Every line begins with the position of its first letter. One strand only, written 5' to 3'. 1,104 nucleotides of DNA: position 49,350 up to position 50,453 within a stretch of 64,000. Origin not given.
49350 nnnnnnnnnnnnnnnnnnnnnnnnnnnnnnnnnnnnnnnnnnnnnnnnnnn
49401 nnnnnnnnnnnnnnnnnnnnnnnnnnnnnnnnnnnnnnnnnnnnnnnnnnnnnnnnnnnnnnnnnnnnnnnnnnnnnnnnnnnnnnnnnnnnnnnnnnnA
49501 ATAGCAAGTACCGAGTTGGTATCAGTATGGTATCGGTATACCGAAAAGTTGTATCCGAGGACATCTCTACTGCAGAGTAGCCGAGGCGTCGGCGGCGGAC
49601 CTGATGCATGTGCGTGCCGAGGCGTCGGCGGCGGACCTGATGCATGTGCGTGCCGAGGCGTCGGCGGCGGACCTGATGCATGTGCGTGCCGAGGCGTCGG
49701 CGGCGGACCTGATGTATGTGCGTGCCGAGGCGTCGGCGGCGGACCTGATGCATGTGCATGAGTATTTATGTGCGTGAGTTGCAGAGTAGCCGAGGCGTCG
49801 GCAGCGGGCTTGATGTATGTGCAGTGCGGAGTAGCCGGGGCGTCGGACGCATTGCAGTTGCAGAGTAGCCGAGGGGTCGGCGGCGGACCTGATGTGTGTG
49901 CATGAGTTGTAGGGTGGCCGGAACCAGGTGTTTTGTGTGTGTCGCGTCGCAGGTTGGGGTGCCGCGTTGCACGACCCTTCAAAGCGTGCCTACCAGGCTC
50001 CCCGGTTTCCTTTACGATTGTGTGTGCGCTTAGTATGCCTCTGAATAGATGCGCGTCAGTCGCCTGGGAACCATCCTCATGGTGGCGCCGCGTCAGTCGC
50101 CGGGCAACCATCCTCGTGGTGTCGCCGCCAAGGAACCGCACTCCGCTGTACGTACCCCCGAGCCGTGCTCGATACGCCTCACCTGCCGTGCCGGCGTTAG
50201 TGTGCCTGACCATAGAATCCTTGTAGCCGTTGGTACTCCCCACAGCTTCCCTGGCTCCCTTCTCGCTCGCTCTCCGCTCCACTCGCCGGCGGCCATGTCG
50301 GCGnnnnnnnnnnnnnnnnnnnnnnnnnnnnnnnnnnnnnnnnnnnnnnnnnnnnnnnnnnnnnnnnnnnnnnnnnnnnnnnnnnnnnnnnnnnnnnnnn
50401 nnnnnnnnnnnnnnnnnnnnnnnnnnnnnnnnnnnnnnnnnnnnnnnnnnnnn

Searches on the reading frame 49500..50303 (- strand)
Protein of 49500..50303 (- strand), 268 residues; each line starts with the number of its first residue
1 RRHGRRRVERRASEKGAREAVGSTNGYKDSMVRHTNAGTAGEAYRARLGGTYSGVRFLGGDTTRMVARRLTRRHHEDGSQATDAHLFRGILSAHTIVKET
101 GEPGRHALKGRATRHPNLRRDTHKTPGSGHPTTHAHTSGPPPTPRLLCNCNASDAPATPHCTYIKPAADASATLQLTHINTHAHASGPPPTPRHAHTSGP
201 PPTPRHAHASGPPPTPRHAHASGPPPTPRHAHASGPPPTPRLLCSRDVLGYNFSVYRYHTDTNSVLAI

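Call 11: search_protein_families(library=pfam, proteins=[window:49500-50303:-], max_evalue=0.1)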
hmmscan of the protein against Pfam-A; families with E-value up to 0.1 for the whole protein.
window:49500-50303:- (268 aa): 1 family
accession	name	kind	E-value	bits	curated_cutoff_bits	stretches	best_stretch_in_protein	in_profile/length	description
PF20869.2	FAM186A_PQQAQ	-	7.4e-06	26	45.7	2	183-221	4-42/42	FAM186A, PQQAQ repeat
